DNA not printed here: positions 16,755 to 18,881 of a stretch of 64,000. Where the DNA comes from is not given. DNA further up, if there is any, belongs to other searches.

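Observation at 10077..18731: Gtr-like three-part set (GtrB-like GT2, DUF2304, TMTC/PMT-like GT-C with TPRs) is a candidate periplasmic protein-glycosylation system next to Thr-rich pilins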

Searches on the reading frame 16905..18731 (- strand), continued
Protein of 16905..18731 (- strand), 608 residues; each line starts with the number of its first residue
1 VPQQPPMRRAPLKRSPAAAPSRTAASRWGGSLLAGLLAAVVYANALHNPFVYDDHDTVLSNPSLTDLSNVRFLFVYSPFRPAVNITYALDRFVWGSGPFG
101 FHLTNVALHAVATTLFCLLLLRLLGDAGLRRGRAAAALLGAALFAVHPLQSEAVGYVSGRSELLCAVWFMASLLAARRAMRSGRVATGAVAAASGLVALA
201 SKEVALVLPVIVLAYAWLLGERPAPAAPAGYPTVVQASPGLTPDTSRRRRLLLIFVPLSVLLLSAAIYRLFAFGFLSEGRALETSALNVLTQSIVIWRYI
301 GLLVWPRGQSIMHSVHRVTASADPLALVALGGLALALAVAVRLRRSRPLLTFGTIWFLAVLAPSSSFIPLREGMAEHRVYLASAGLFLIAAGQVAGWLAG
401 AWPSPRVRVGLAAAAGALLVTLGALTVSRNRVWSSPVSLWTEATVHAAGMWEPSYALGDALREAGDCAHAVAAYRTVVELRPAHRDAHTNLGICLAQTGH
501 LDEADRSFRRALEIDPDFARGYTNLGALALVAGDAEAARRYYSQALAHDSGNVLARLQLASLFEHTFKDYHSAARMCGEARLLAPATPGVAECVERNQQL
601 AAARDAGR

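Call 14: find_encoding_contigs(protein=P0007, flank=10000, max_places=2)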
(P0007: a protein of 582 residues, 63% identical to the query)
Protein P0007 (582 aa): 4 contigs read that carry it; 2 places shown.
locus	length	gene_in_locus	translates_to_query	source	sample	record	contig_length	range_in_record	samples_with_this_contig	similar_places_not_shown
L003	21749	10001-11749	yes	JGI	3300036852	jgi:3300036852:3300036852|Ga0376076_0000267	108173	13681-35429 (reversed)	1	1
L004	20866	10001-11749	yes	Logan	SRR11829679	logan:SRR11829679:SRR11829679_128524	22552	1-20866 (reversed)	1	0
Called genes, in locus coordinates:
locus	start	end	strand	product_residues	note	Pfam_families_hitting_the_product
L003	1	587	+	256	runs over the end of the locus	PF06750:A24_N_bact, PF01478:Peptidase_A24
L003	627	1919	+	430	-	PF00989:PAS, PF08448:PAS_4 (weak), PF00512:HisKA, PF02518:HATPase_c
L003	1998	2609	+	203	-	PF12019:GspH (weak)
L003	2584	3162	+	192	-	PF07963:N_methyl (weak)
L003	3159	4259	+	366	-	-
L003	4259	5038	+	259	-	PF14341:PilX_N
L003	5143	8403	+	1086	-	PF05567:T4P_PilY1 (weak)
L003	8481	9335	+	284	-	PF13371:TPR_9 (faint), PF13414:TPR_11, PF13424:TPR_12, PF13432:TPR_16, PF00515:TPR_1 (weak), PF13432:TPR_16 (weak), PF13414:TPR_11 (weak), PF13432:TPR_16 (weak), +14 more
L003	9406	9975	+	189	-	-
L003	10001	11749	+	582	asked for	PF13428:TPR_14 (faint), PF13174:TPR_6 (faint), PF13176:TPR_7 (faint), PF13424:TPR_12 (weak), PF13432:TPR_16, PF14559:TPR_19 (weak), PF00515:TPR_1, PF07719:TPR_2 (weak), +4 more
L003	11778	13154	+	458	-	PF13439:Glyco_transf_4, PF13579:Glyco_trans_4_4, PF00534:Glycos_transf_1, PF13692:Glyco_trans_1_4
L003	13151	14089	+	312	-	PF00535:Glycos_transf_2, PF13641:Glyco_tranf_2_3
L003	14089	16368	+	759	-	PF13439:Glyco_transf_4, PF13579:Glyco_trans_4_4, PF00534:Glycos_transf_1, PF13692:Glyco_trans_1_4, PF13641:Glyco_tranf_2_3, PF00535:Glycos_transf_2, PF13632:Glyco_trans_2_3 (weak)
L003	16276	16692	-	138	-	PF10066:DUF2304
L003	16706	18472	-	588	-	PF00535:Glycos_transf_2, PF13641:Glyco_tranf_2_3, PF00535:Glycos_transf_2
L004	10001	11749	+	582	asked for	PF13428:TPR_14 (faint), PF13174:TPR_6 (faint), PF13176:TPR_7 (faint), PF13424:TPR_12 (weak), PF13432:TPR_16, PF14559:TPR_19 (weak), PF00515:TPR_1, PF07719:TPR_2 (weak), +4 more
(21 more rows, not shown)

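Call 26: find_related_loci(query=A1, collection=genome_contigs, flank=10000)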
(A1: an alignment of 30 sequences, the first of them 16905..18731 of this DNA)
Query A1 (608 aa) in genome_contigs; peptide patterns used: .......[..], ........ (x = any residue, [..] = any of these).
167 stretches matched a pattern; 121 encode a relative of the query (tblastn E <= 1e-3); the best 80 are kept; 78 distinct loci.
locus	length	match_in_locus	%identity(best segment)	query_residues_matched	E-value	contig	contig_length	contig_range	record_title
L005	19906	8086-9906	73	1-608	0e+0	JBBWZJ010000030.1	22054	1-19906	MAG: Acidobacteriota bacterium isolate Holy_63 scaffold_633817, whole genome shotgun sequence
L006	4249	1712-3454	62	7-608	0e+0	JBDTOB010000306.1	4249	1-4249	MAG: Acidobacteriota bacterium isolate cluster3_bin.164 NODE_124893_length_4249_cov_13.232475, whole genome shotgun sequ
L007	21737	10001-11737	62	7-608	0e+0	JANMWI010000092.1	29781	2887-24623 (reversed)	MAG: Acidobacteriota bacterium isolate OTE_88_metabat_329 OTE_88_k141_2709035, whole genome shotgun sequence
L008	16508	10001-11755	57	4-605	0e+0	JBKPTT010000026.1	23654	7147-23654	MAG: Acidobacteriota bacterium isolate GM_HAYS_MAG_00049 GM_HAYS_000001696123, whole genome shotgun sequence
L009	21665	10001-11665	59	27-604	0e+0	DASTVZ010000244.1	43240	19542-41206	MAG TPA_asm: Vicinamibacterales bacterium isolate SMAG_U2373 k141_1815099, whole genome shotgun sequence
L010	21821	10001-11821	59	2-604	0e+0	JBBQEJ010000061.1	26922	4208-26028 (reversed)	MAG: Vicinamibacterales bacterium isolate Co_metawrap_1112 Cmw_1112_k141_11465188_length_26922_cov_13.9981, whole genome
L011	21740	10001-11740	56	13-608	0e+0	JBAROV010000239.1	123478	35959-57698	MAG: Vicinamibacterales bacterium isolate MFD13504_ilm_asm_bin1 k127_400721, whole genome shotgun sequence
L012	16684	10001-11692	58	11-602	0e+0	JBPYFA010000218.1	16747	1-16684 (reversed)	MAG: Vicinamibacterales bacterium isolate Bin.028.fastaField_pasture_P2 k127_3436093, whole genome shotgun sequence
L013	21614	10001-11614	60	42-604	0e+0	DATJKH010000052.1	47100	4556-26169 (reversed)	MAG TPA_asm: Vicinamibacterales bacterium isolate SMAG_U15588 k141_1899833, whole genome shotgun sequence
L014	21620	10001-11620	56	39-603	0e+0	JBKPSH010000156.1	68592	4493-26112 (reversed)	MAG: Acidobacteriota bacterium isolate GS_EKS_MAG_00027 GS_EKS_000002671556, whole genome shotgun sequence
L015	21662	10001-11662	58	33-600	4e-171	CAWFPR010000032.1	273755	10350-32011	MAG: uncultured Acidobacteriota bacterium isolate MFD05442.bin.1.130 genome assembly, contig: contig_9271, whole genome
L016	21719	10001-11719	53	30-600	1e-170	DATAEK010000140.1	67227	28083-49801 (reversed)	MAG TPA_asm: Vicinamibacterales bacterium isolate SMAG_U6775 k141_3694389, whole genome shotgun sequence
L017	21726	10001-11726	59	8-608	2e-170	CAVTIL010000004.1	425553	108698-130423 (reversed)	MAG: uncultured Acidobacteriota bacterium isolate MFD06229.bin.1.266 genome assembly, contig: contig_21918, whole genome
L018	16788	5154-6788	53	42-608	1e-156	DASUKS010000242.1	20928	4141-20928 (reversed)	MAG TPA_asm: Dehalococcoidia bacterium isolate SMAG_U1522 k141_1070601, whole genome shotgun sequence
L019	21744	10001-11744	57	7-608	9e-177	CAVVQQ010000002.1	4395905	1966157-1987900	MAG: uncultured Acidobacteriota bacterium isolate MFD02581.bin.2.64 genome assembly, contig: contig_18388, whole genome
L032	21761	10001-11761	40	9-603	5e-107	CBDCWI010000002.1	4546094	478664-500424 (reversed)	MAG: Candidatus Multivoradales bacterium isolate 1f28cde2-ba50-4c22-9f4e-741ccd2d9d18 genome assembly, contig: contig_2,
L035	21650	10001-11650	43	2-561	2e-101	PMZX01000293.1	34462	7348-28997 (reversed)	MAG: Myxococcales bacterium isolate fen_1103 73.20110800_E3M.7_contig_1837, whole genome shotgun sequence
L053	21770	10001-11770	38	41-599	8e-92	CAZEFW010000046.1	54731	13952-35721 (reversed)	MAG TPA_asm: uncultured Myxococcales bacterium isolate SRP077602_co5_47 genome assembly, contig: NODE_2741_length_54731_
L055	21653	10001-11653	40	18-594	1e-87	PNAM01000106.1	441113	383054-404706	MAG: Myxococcales bacterium isolate palsa_1104 73.20110800_P1D.52_contig_446, whole genome shotgun sequence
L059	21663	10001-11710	36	7-584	1e-78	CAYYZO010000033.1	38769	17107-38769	MAG TPA_asm: uncultured Myxococcales bacterium isolate SRP287453_co1_193 genome assembly, contig: NODE_1669_length_38769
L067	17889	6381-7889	34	34-550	4e-72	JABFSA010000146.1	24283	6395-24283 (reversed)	MAG: Acidobacteria bacterium isolate S-RSF-IL-07 seq_399, whole genome shotgun sequence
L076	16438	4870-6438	33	4-567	1e-58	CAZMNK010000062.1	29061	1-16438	MAG TPA_asm: uncultured Enterobacterales bacterium isolate SRP308112_co1_330 genome assembly, contig: NODE_2155_length_2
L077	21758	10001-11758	30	14-569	2e-55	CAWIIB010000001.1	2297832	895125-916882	MAG: uncultured Acidobacteriota bacterium isolate MFD03804.bin.1.167 genome assembly, contig: contig_14461, whole genome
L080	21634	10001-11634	32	33-593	3e-62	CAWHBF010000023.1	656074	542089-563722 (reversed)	MAG: uncultured Acidobacteriota bacterium isolate MFD00962.bin.1.54 genome assembly, contig: contig_34955, whole genome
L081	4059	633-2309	29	36-563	5e-50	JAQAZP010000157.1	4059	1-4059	MAG: Acidobacteriota bacterium isolate MAG_302_bin-08 302_bin-08_ctg-157, whole genome shotgun sequence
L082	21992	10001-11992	28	52-589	5e-48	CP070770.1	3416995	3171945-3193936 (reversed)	MAG: Deltaproteobacteria bacterium isolate bin23 chromosome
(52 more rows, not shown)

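Call 30: predict_structure(alignment_id=A1)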
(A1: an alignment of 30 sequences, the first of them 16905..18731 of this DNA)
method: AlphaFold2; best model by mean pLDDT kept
length: 608 residues; sequences in the alignment: 30
mean_pLDDT: 83.2   pTM: 0.81
mean pLDDT of the five models: 83.2, 81.5, 81.3, 80.4, 77.0
residues with pLDDT >= 90: 284; 70-90: 203; 50-70: 94; < 50: 27
segments of 3 or more residues with pLDDT < 50: 1-3, 12-20, 234-241, 369-373
pLDDT, mean of each block of 10 residues (from residue 1): 50 47 69 89 83 59 68 67 84 82 93 97 92 92 92 79 95 92 87 92 88 88 56 47 58 72 70 66 79 85 70 70 92 93 92 93 59 62 94 89 75 91 89 85 82 91 96 97 96 97 98 97 97 96 97 95 95 96 88 95 90
secondary structure, 60 per line:
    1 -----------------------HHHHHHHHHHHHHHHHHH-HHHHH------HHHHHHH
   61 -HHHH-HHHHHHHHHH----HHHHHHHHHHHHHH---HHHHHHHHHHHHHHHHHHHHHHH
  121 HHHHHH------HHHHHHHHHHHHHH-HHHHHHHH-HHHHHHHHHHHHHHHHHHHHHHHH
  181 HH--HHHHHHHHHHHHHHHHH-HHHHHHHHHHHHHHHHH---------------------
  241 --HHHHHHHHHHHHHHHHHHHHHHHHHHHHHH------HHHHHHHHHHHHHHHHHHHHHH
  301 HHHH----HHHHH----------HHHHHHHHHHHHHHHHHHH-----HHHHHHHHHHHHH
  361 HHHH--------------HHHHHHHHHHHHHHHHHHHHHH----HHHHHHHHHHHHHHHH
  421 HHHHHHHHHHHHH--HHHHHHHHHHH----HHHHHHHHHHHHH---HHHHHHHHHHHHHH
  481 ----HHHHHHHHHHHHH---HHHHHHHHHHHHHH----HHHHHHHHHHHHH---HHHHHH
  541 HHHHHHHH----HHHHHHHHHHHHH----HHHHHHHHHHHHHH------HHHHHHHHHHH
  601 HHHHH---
elements in order: H24-41 H43-47 H54-60 H62-65 H67-76 H81-94 H98-126 H133-146 H148-155 H157-182 H185-201 H203-219 H243-272 H279-304 H309-313 H324-342 H348-364 H379-400 H405-433 H436-446 H451-463 H467-480 H485-497 H501-514 H519-531 H535-548 H553-565 H570-583 H590-605

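Call 33: fold_search(model_id=the predicted structure, library=pdb)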
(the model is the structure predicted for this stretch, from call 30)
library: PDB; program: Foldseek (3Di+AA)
matches with E <= 10: 1311; with E <= 0.001: 143
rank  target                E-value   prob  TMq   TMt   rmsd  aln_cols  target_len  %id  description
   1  9qhc_A                1.1e-06  1.00  0.30  0.61  11.0       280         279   22  Crystal structure of 8-repeat CTPR protein with eliminated coordination sites (released 2025-10-22)
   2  9qhb                  1.7e-06  1.00  0.27  0.56  11.5       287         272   21  Crystal structure of 16-repeat CTPR protein with eliminated coordination sites (released 2025-10-22)
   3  8chy                  1.8e-06  1.00  0.26  0.53   4.0       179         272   26  Crystal structure of an 8-repeat consensus TPR superhelix with Zinc. (released 2024-02-21)
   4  9qhc_B                1.8e-06  1.00  0.29  0.60  11.0       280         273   22  Crystal structure of 8-repeat CTPR protein with eliminated coordination sites (released 2025-10-22)
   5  9gzg_A                2.9e-06  1.00  0.24  0.89   1.8       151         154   30  Crystal structure of CTPR4E4 mutant (released 2025-10-15)
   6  9gaw_P                5.5e-06  1.00  0.25  0.30  24.8       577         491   15  High-resolution structure of the Anaphase-promoting complex/cyclosome (APC/C) bound to co-activator Cdh1 (released 2024-08-14)
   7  1w3b_A                6.6e-06  1.00  0.28  0.42  21.3       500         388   15  The superhelical TPR domain of O-linked GlcNAc transferase reveals structural similarities to importin alpha. (released 2004-09-09)
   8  1w3b_B                8.9e-06  1.00  0.26  0.41   4.0       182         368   22  The superhelical TPR domain of O-linked GlcNAc transferase reveals structural similarities to importin alpha. (released 2004-09-09)
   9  6eou                  1.2e-05  1.00  0.26  0.44  15.3       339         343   22  O-GlcNAc transferase TPR domain with the intellectual disability associated mutation L254F (released 2018-05-09)
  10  7ntf_B                1.3e-05  1.00  0.26  0.20  13.7       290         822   21  Cryo-EM structure of unliganded O-GlcNAc transferase (released 2021-11-17)
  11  8dtg_B                1.8e-05  1.00  0.25  0.21  17.5       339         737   16  Cryo-EM structure of Arabidopsis SPY alternative conformation 1 (released 2023-03-08)
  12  7yea_A                2.1e-05  1.00  0.25  0.16  21.1       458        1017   17  Human O-GlcNAc transferase Dimer (released 2023-07-12)
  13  5a01_A                2.4e-05  1.00  0.23  0.21   2.0       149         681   27  O-GlcNAc transferase from Drososphila melanogaster (released 2016-04-27)
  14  8a3t_K                2.5e-05  1.00  0.26  0.31  24.2       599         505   12  S. cerevisiae APC/C-Cdh1 complex (released 2022-08-31)
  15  9gaw_J                2.7e-05  1.00  0.27  0.33  26.5       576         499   13  High-resolution structure of the Anaphase-promoting complex/cyclosome (APC/C) bound to co-activator Cdh1 (released 2024-08-14)
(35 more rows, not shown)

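Call 56: search_protein_families(library=pfam, proteins=[L082:10001-11992:+, L077:10001-11758:+, L076:4870-6438:+, L081:633-2309:+, L067:6381-7889:+], max_evalue=1)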
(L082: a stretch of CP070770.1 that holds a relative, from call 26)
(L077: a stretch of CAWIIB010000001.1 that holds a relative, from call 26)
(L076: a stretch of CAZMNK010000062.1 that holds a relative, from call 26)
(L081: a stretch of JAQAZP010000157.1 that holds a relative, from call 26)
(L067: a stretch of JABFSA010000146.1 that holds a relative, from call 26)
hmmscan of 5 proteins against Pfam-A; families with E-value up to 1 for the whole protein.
L082:10001-11992:+ (664 aa): 37 families (the best 25 are shown)
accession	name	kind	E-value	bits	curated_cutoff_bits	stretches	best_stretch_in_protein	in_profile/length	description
PF00515.34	TPR_1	-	2.9e-61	201.4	27.8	8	528-559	3-34/34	Tetratricopeptide repeat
PF13414.12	TPR_11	-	8.6e-61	201.8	26.8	8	568-608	2-42/42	TPR repeat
PF07719.23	TPR_2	-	1.1e-58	191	27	8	528-559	3-34/34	Tetratricopeptide repeat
PF13181.12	TPR_8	-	3.2e-45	148.9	25.7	8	459-489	2-32/34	Tetratricopeptide repeat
PF13431.12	TPR_17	-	8.5e-45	147.7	24.4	7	549-580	2-33/34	Tetratricopeptide repeat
PF13432.12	TPR_16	-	5.6e-42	142.2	32.7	5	430-492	3-65/65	Tetratricopeptide repeat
PF13424.12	TPR_12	-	1.8e-36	124.6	30.1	5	595-658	4-74/77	Tetratricopeptide repeat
PF14559.12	TPR_19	-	5.8e-32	110.3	25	5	503-563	2-62/68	Tetratricopeptide repeat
PF13428.12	TPR_14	-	4.2e-30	101.6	23.5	6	530-568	5-43/44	Tetratricopeptide repeat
PF13176.12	TPR_7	-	1.7e-26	90.5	27.9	2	530-558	3-31/36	Tetratricopeptide repeat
PF13174.12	TPR_6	-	2.7e-23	81.4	26.3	3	459-489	1-31/33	Tetratricopeptide repeat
PF13371.12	TPR_9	-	3.8e-15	56.1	35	2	576-631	11-66/73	Tetratricopeptide repeat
PF13374.12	TPR_10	-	3e-14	52.9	27.5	1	529-555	5-31/42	Tetratricopeptide repeat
PF23914.1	TPR_CcmH_CycH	-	7.5e-14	52.3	42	2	517-625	41-152/158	Cytochrome c-type biogenesis protein H TPR domain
PF24575.1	TPR_Slam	-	1.4e-11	45.2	35.2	2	534-582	55-103/104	Surface lipoprotein assembly modifier, N-terminal TPR repeats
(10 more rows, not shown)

L077:10001-11758:+ (586 aa): 20 families
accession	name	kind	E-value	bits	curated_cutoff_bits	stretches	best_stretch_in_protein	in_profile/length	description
PF07719.23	TPR_2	-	1.4e-19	69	27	4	444-470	8-34/34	Tetratricopeptide repeat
PF13414.12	TPR_11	-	1.9e-18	66.3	26.8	3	449-485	6-42/42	TPR repeat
PF13431.12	TPR_17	-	1.5e-16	59.6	24.4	3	459-490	1-32/34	Tetratricopeptide repeat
PF00515.34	TPR_1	-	2.3e-16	59.3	27.8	4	471-489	1-19/34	Tetratricopeptide repeat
PF13432.12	TPR_16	-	5.6e-16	59.1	32.7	3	449-493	9-52/65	Tetratricopeptide repeat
PF13181.12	TPR_8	-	1e-12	47.6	25.7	2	471-503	1-33/34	Tetratricopeptide repeat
PF13428.12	TPR_14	-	7.4e-12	45.1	23.5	3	442-479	6-43/44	Tetratricopeptide repeat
PF14559.12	TPR_19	-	1.5e-11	44.9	25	2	450-508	4-62/68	Tetratricopeptide repeat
PF13374.12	TPR_10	-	5.2e-10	39.5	27.5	1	444-466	9-31/42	Tetratricopeptide repeat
PF24575.1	TPR_Slam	-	8.9e-10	39.4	35.2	1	432-480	40-90/104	Surface lipoprotein assembly modifier, N-terminal TPR repeats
PF13424.12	TPR_12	-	7.6e-08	32.9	30.1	2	442-488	8-62/77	Tetratricopeptide repeat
PF23914.1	TPR_CcmH_CycH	-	6.8e-06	26.5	42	1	432-500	79-150/158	Cytochrome c-type biogenesis protein H TPR domain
PF13371.12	TPR_9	-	2.1e-05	24.9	35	1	452-505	10-63/73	Tetratricopeptide repeat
PF13174.12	TPR_6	-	0.0001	23.1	26.3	0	473-499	2-28/33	Tetratricopeptide repeat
PF07721.20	TPR_4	-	0.00035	21.3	27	0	472-495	2-25/26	Tetratricopeptide repeat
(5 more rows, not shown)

L076:4870-6438:+ (523 aa): 15 families
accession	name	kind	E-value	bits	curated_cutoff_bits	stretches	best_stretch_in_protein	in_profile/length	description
PF07719.23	TPR_2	-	3.1e-16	58.5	27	3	407-437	1-31/34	Tetratricopeptide repeat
PF13431.12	TPR_17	-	6.6e-15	54.5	24.4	3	464-495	2-33/34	Tetratricopeptide repeat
PF00515.34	TPR_1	-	1.4e-14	53.7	27.8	3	407-437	1-31/34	Tetratricopeptide repeat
PF13414.12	TPR_11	-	2e-13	50.2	26.8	3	485-521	4-40/42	TPR repeat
PF13181.12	TPR_8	-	3e-11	43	25.7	2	407-437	1-31/34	Tetratricopeptide repeat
PF13432.12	TPR_16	-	9.1e-11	42.4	32.7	2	447-499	3-55/65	Tetratricopeptide repeat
PF13424.12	TPR_12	-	5.4e-09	36.6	30.1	3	407-470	3-74/77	Tetratricopeptide repeat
PF23914.1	TPR_CcmH_CycH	-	8.2e-08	32.7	42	1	402-508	45-154/158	Cytochrome c-type biogenesis protein H TPR domain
PF13428.12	TPR_14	-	3.1e-07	30.8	23.5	3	408-448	2-42/44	Tetratricopeptide repeat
PF14559.12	TPR_19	-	2e-05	25.3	25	1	421-472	5-56/68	Tetratricopeptide repeat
PF13176.12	TPR_7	-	0.00021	21.6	27.9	0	409-439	1-31/36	Tetratricopeptide repeat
PF13371.12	TPR_9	-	0.0055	17.1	35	0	481-510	35-64/73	Tetratricopeptide repeat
PF13374.12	TPR_10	-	0.01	16.3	27.5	0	479-503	6-30/42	Tetratricopeptide repeat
PF13174.12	TPR_6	-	0.019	16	26.3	0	442-473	1-32/33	Tetratricopeptide repeat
PF24575.1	TPR_Slam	-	0.1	13.5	35.2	0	411-462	51-102/104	Surface lipoprotein assembly modifier, N-terminal TPR repeats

L081:633-2309:+ (559 aa): 20 families
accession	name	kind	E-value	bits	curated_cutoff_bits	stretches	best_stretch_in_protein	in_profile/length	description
PF07719.23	TPR_2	-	9.9e-16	56.9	27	3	448-480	2-34/34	Tetratricopeptide repeat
PF13414.12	TPR_11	-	1.7e-14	53.6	26.8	2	427-461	8-42/42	TPR repeat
PF00515.34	TPR_1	-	7.3e-13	48.2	27.8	2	447-478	1-32/34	Tetratricopeptide repeat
PF13431.12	TPR_17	-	8.6e-12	44.8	24.4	1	435-465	1-31/34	Tetratricopeptide repeat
PF13432.12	TPR_16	-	4.1e-10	40.4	32.7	2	451-509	1-59/65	Tetratricopeptide repeat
PF14559.12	TPR_19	-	1.4e-09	38.6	25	2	426-484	4-62/68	Tetratricopeptide repeat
PF13181.12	TPR_8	-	2.5e-08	33.9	25.7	2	447-478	1-32/34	Tetratricopeptide repeat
PF13374.12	TPR_10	-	3e-07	30.7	27.5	2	420-442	9-31/42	Tetratricopeptide repeat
PF23914.1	TPR_CcmH_CycH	-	3.1e-07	30.8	42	2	406-476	77-150/158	Cytochrome c-type biogenesis protein H TPR domain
PF24575.1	TPR_Slam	-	4.4e-07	30.7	35.2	1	409-455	41-89/104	Surface lipoprotein assembly modifier, N-terminal TPR repeats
PF13428.12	TPR_14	-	7.6e-07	29.7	23.5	2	449-486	3-40/44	Tetratricopeptide repeat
PF13424.12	TPR_12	-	4e-06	27.4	30.1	2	418-464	8-62/77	Tetratricopeptide repeat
PF07721.20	TPR_4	-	0.0002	22.1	27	0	448-472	2-26/26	Tetratricopeptide repeat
PF25063.1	ARM_TT21_C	-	0.00078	19.8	35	1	394-472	76-154/209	Tetratricopeptide repeat protein 21 C-terminal ARM domain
PF13174.12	TPR_6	-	0.00081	20.3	26.3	1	449-478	2-31/33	Tetratricopeptide repeat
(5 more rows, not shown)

L067:6381-7889:+ (503 aa): 11 families
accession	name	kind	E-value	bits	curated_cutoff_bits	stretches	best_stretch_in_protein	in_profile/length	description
PF13432.12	TPR_16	-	1.3e-10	41.9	32.7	2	443-500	2-59/65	Tetratricopeptide repeat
PF14559.12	TPR_19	-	1.2e-08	35.6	25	2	450-502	3-55/68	Tetratricopeptide repeat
PF07719.23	TPR_2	-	7.1e-07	29.3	27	1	441-470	4-33/34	Tetratricopeptide repeat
PF13428.12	TPR_14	-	1.9e-05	25.4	23.5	2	442-479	5-42/44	Tetratricopeptide repeat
PF13181.12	TPR_8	-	6.7e-05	23.2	25.7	1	441-465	4-28/34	Tetratricopeptide repeat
PF13174.12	TPR_6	-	0.0062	17.6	26.3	0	443-471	5-33/33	Tetratricopeptide repeat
PF13431.12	TPR_17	-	0.0071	17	24.4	1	427-459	2-34/34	Tetratricopeptide repeat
PF13414.12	TPR_11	-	0.0075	16.4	26.8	1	412-441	2-31/42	TPR repeat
PF13424.12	TPR_12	-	0.021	15.4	30.1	0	476-500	7-31/77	Tetratricopeptide repeat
PF00515.34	TPR_1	-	0.093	13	27.8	0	441-469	4-32/34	Tetratricopeptide repeat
PF13176.12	TPR_7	-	0.79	10.4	27.9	0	443-464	4-27/36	Tetratricopeptide repeat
